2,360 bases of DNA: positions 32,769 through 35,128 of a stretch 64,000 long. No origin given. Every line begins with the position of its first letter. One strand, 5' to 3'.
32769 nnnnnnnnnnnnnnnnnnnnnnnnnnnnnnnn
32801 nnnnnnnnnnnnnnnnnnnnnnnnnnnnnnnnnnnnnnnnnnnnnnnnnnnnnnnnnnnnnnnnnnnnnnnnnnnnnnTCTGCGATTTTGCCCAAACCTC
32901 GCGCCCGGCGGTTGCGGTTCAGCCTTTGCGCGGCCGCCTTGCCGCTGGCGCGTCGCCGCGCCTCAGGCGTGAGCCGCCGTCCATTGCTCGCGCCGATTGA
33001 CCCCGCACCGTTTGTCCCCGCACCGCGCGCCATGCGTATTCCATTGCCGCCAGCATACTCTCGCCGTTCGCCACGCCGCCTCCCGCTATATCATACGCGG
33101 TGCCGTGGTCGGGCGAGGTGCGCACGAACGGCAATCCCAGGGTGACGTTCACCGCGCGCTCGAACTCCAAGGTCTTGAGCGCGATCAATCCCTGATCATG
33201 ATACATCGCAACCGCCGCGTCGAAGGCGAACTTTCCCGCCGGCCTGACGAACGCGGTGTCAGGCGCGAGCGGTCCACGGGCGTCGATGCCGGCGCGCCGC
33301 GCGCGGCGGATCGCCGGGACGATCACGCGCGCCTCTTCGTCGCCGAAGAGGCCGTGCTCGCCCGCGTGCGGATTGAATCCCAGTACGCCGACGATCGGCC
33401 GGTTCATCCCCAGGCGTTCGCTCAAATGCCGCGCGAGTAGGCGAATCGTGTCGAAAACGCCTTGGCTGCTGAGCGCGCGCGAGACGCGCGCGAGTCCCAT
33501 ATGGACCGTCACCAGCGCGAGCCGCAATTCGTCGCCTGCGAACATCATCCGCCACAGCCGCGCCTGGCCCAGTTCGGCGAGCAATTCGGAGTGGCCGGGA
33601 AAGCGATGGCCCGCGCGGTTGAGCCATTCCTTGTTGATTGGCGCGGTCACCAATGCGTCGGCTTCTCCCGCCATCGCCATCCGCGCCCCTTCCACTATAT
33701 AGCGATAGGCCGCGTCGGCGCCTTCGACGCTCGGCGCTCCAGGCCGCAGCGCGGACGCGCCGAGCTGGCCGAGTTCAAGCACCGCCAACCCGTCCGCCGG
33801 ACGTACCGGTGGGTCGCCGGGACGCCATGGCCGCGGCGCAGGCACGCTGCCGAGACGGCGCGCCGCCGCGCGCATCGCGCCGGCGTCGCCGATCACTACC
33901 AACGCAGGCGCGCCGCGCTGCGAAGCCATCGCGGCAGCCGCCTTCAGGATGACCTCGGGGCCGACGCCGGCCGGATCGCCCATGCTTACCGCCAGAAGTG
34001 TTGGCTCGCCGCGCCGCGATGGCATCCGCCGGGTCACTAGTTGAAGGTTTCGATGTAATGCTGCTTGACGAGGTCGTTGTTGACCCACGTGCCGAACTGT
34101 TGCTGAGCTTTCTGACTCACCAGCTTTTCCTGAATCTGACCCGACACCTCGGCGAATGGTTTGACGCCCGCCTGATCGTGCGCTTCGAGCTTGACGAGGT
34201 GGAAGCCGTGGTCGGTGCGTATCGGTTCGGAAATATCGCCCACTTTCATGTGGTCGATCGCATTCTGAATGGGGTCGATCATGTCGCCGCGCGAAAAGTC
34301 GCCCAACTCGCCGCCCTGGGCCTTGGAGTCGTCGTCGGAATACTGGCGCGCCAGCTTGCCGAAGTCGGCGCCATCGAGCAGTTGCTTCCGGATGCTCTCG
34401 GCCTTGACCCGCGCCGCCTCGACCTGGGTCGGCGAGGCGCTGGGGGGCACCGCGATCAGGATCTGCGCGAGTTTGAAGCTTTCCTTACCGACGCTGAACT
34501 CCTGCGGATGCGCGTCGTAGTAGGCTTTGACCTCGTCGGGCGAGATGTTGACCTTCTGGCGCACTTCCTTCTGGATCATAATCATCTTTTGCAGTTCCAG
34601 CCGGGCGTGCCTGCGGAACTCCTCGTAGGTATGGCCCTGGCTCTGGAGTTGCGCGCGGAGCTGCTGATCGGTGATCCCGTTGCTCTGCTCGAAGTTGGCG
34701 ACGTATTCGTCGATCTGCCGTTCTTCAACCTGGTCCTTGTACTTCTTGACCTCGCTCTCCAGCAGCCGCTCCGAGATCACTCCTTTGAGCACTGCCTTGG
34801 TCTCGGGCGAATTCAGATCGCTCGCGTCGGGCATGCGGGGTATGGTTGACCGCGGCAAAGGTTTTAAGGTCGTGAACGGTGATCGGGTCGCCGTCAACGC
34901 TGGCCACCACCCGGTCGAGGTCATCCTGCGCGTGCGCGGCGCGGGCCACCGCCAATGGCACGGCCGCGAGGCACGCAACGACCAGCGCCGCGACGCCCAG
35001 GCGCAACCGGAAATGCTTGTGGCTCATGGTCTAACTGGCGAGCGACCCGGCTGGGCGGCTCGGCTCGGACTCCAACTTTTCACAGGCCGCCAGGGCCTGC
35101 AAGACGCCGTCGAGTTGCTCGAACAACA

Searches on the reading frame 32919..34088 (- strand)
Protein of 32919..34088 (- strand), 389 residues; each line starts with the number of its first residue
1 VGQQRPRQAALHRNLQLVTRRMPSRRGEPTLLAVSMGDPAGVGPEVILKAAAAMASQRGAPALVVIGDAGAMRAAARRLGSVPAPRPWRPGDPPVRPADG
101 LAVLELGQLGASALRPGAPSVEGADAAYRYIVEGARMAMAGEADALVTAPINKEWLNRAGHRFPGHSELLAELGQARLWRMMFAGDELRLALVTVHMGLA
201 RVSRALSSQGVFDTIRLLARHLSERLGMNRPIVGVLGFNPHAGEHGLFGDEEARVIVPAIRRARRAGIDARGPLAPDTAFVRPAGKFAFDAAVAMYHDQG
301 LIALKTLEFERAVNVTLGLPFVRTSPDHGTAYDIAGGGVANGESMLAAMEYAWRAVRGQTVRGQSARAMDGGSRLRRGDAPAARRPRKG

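Call 29: search_protein_families(library=pfam, proteins=[window:32919-34088:-], max_evalue=0.00001)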
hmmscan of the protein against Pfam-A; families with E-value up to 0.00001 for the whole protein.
window:32919-34088:- (389 aa): 1 family
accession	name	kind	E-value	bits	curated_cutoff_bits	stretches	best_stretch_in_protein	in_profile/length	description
PF04166.17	PdxA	-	3.3e-95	319.2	27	1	63-352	5-286/286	Pyridoxal phosphate biosynthetic protein PdxA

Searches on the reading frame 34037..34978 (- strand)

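Call 29: search_protein_families(library=pfam, proteins=[window:34037-34978:-], max_evalue=0.00001)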
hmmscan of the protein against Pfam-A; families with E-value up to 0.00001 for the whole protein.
window:34037-34978:- (313 aa): 4 families
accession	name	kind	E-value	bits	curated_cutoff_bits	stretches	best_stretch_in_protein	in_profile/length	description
PF00639.27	Rotamase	-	3.3e-25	89.3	21.7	1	173-265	2-96/97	PPIC-type PPIASE domain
PF13616.12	Rotamase_3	-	5.5e-24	85.4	22.5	1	164-264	12-112/116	PPIC-type PPIASE domain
PF13145.12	Rotamase_2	-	1.2e-16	62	27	1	145-278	1-119/121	PPIC-type PPIASE domain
PF09312.16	SurA_N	-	7.4e-08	33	30.8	1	61-129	44-112/118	SurA N-terminal domain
